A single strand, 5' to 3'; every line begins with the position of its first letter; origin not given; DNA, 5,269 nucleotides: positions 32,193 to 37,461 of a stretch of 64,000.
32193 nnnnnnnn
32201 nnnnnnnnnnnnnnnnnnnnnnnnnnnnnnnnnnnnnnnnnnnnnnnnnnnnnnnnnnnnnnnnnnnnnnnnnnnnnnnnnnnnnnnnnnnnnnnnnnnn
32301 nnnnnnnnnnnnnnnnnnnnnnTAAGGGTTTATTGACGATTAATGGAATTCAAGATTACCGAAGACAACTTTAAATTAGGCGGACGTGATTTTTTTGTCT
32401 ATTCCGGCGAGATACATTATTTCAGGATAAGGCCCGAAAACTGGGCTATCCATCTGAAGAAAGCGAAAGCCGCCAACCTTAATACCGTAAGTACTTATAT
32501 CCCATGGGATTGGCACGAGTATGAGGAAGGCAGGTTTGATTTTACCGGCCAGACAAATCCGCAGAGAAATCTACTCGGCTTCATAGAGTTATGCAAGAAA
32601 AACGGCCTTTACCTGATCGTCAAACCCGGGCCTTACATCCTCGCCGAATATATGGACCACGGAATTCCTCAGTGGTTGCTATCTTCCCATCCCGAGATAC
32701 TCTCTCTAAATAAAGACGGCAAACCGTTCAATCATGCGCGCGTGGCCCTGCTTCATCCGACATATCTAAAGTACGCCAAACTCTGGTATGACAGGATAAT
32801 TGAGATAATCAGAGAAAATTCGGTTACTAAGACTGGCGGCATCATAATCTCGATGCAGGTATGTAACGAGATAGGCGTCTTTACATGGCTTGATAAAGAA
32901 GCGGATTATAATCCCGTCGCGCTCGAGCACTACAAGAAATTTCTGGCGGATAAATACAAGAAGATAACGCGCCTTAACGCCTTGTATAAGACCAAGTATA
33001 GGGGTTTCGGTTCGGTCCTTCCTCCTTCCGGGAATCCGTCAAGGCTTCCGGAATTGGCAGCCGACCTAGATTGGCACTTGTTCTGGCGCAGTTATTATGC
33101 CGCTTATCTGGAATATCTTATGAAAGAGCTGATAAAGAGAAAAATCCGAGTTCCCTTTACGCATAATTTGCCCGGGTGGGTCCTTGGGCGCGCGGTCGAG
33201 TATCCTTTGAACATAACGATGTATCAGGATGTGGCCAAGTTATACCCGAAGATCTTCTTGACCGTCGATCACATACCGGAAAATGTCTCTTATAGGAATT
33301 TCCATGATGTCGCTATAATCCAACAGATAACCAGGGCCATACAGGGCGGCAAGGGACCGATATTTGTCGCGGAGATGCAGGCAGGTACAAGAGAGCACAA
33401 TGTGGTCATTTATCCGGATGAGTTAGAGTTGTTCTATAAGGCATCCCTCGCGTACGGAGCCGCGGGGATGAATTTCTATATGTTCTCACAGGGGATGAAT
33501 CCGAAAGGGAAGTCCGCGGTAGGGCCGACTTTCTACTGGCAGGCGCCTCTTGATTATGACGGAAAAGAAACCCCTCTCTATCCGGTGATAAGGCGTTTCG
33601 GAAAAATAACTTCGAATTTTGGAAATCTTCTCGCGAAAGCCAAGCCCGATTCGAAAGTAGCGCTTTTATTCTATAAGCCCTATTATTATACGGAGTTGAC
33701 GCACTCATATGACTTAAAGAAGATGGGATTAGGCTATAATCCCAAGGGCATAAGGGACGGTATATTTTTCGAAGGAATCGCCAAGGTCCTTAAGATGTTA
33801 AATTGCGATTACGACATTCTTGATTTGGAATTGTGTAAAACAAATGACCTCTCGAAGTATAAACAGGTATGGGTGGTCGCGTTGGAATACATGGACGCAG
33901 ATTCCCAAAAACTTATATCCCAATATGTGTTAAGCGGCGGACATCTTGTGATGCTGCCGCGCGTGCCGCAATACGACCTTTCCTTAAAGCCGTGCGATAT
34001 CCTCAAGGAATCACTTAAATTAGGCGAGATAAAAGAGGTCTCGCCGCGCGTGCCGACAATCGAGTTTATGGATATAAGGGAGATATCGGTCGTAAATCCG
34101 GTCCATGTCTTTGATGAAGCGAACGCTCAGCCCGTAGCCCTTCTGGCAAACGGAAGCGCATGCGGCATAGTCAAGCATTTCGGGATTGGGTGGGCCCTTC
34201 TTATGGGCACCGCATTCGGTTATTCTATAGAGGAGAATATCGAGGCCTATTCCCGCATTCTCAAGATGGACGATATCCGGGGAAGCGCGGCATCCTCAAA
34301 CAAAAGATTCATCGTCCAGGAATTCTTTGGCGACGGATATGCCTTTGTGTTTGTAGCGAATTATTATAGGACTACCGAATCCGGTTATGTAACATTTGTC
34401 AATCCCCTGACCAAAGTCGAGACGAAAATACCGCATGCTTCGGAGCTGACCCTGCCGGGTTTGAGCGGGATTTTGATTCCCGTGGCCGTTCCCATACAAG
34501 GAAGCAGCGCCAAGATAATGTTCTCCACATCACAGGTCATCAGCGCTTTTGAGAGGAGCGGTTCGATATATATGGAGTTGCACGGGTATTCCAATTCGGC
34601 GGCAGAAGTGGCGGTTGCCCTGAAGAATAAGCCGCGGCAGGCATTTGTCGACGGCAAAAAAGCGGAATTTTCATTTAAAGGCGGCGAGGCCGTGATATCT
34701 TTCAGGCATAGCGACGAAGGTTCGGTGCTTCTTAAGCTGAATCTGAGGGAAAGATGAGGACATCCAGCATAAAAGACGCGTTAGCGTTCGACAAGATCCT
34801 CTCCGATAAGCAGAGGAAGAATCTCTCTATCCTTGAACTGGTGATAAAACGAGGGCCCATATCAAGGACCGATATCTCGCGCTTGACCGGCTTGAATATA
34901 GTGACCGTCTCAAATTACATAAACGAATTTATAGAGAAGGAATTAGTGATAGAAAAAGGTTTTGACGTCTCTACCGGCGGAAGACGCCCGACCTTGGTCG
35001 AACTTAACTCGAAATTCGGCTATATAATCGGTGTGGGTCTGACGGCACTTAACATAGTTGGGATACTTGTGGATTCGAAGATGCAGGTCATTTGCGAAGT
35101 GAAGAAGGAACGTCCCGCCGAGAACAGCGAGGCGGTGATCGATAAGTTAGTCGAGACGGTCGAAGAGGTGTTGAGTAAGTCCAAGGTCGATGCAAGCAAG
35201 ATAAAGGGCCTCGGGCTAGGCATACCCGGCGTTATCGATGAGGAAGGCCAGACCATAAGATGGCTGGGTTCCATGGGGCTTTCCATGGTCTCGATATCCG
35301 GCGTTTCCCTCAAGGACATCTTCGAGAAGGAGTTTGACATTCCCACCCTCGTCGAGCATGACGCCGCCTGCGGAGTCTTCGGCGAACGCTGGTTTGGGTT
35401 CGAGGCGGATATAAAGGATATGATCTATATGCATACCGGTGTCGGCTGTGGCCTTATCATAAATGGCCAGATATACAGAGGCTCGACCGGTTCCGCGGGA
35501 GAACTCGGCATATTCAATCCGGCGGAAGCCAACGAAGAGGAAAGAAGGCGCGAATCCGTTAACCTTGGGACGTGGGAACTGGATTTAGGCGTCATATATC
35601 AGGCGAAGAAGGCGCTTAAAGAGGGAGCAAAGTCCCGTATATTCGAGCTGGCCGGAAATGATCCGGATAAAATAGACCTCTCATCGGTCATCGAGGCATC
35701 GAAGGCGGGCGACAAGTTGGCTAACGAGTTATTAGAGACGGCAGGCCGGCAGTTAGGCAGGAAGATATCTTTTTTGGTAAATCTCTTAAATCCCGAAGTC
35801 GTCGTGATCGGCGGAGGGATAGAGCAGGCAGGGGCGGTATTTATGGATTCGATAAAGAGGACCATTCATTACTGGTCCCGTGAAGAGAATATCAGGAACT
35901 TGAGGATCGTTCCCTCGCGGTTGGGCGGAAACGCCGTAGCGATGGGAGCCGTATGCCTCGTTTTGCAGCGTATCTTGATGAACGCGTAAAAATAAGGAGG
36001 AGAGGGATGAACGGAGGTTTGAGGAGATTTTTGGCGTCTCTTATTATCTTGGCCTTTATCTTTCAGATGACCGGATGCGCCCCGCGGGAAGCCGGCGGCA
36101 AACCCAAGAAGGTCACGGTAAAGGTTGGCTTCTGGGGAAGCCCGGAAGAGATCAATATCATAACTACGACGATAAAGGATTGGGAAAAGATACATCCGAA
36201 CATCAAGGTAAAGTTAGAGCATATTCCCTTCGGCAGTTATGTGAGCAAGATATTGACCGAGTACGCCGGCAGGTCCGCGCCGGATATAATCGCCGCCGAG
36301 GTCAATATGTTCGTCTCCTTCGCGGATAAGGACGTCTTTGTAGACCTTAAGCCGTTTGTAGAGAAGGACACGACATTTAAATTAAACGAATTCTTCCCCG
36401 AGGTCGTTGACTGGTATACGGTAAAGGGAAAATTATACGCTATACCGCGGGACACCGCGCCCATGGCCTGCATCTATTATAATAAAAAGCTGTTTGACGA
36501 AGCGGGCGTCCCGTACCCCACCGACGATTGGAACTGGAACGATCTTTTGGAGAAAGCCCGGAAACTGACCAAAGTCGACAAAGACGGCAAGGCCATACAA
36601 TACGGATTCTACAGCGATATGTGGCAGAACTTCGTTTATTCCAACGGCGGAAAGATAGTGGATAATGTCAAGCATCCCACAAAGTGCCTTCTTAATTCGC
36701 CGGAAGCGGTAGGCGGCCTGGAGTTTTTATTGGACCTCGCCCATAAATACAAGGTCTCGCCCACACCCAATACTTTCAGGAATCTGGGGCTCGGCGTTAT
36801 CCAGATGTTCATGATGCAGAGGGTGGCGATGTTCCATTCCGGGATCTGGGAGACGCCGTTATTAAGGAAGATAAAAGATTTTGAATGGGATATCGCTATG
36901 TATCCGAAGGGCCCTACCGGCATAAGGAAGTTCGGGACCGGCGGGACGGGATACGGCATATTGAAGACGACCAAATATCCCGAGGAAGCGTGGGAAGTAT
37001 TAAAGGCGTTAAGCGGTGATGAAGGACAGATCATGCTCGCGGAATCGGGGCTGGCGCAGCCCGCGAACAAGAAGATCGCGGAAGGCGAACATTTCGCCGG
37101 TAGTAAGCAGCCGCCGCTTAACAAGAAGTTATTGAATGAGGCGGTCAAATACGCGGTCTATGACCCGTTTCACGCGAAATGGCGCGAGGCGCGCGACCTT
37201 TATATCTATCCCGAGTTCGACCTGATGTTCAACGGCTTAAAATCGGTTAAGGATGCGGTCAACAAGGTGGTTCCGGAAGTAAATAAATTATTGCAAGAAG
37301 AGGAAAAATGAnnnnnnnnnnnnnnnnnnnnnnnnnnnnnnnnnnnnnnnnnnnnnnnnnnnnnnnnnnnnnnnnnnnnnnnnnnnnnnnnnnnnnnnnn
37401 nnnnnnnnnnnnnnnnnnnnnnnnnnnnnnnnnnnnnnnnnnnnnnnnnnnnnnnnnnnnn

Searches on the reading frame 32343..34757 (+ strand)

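Call 16: search_protein_families(library=pfam, proteins=[window:32343-34757:+], max_evalue=0.001)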
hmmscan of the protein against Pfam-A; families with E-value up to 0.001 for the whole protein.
window:32343-34757:+ (804 aa): 3 families
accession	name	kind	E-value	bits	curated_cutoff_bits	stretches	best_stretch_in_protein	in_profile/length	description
PF01301.25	Glyco_hydro_35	-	1.9e-40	139.8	27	1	10-209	2-179/319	Glycosyl hydrolases family 35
PF22369.2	GLMA_2nd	-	1.4e-31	109.5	27.7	1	469-587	12-129/138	GLMA-like, second domain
PF02449.21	Glyco_hydro_42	-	8e-31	108.2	21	1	30-386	8-342/376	Beta-galactosidase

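Call 82: search_protein_families(library=ncbifam, proteins=[window:32343-34757:+], max_evalue=0.00001)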
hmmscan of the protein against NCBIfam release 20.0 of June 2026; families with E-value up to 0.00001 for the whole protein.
window:32343-34757:+ (804 aa): 2 families
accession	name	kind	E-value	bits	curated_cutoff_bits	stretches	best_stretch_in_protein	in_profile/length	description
NF041127.1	exo_beta_glucsam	equivalog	4.6e-92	309.4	1500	1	7-792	7-776/782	exo-beta-D-glucosaminidase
NF051902.1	GH35_fam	subfamily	2.7e-08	32.9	500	1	12-201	14-190/510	GH35 family beta-galactosidase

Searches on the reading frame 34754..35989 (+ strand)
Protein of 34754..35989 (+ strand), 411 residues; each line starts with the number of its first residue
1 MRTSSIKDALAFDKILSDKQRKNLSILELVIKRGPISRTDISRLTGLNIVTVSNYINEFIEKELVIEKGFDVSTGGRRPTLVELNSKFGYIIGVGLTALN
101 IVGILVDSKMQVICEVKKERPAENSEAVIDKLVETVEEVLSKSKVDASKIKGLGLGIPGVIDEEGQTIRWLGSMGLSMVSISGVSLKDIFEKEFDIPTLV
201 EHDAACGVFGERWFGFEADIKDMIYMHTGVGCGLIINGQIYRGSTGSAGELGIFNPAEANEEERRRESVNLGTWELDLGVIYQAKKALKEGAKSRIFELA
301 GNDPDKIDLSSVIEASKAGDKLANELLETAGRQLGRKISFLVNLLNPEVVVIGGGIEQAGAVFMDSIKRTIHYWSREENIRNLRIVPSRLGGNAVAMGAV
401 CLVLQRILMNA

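Call 82: search_protein_families(library=ncbifam, proteins=[window:34754-35989:+], max_evalue=0.00001)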
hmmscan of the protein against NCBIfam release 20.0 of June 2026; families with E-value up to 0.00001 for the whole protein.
window:34754-35989:+ (411 aa): 12 families
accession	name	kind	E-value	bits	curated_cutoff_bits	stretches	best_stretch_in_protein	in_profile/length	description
NF047937.1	TransRegNagC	equivalog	6.6e-53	180.3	650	1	23-408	13-388/399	DNA-binding transcriptional regulator NagC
TIGR00744.1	ROK_glcA_fam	subfamily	1.8e-37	129.3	260.35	1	107-408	16-313/318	ROK family glucokinase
NF049930.1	TransRegMlc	equivalog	1.7e-36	126.4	530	1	19-404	14-390/405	sugar metabolism global transcriptional regulator Mlc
NF007251.0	PRK09698.1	equivalog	3.5e-24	85.6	253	1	90-254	7-167/304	allose kinase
NF042998.1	bglucokin_BglK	equivalog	6.9e-21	74.7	550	1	123-381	27-268/291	beta-glucoside kinase BglK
NF007108.0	PRK09557.1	equivalog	2.6e-16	59.8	443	1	98-372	10-270/303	fructokinase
NF009835.0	PRK13310.1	equivalog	1.1e-14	54.5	380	1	106-404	17-301/303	N-acetylglucosamine kinase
NF045551.1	GK_Pyrobac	equivalog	4e-14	52.6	500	1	192-405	84-282/294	ATP-dependent glucokinase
NF003461.0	PRK05082.1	subfamily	3.7e-11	42.9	283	1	105-252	17-155/291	N-acetylmannosamine kinase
NF047821.1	NactlManKinNanK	equivalog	1.5e-10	41.1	450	1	100-252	12-155/288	N-acetylmannosamine kinase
NF045942.1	PolPhglucPhase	equivalog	3.4e-07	30.3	250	0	98-244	9-149/242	polyphosphate--glucose phosphotransferase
NF009836.0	PRK13311.1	equivalog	2.2e-06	27.1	551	1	103-255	14-159/256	N-acetyl-D-glucosamine kinase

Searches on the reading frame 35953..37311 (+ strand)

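Call 82: search_protein_families(library=ncbifam, proteins=[window:35953-37311:+], max_evalue=0.00001)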
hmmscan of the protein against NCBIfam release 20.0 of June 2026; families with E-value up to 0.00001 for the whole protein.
window:35953-37311:+ (452 aa): 3 families
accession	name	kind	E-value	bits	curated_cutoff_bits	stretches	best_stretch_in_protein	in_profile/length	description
TIGR03850.1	bind_CPR_0540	equivalog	1.2e-08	34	299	1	25-373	2-365/437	carbohydrate ABC transporter substrate-binding protein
NF053763.1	ABCarbgalBndGanS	equivalog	2.5e-07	29.8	700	1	29-207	6-178/420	galactooligosaccharide ABC transporter substrate-binding protein GanS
NF008211.0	PRK10974.1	equivalog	1.6e-06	26.9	411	1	99-228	73-198/439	sn-glycerol-3-phosphate ABC transporter substrate-binding protein UgpB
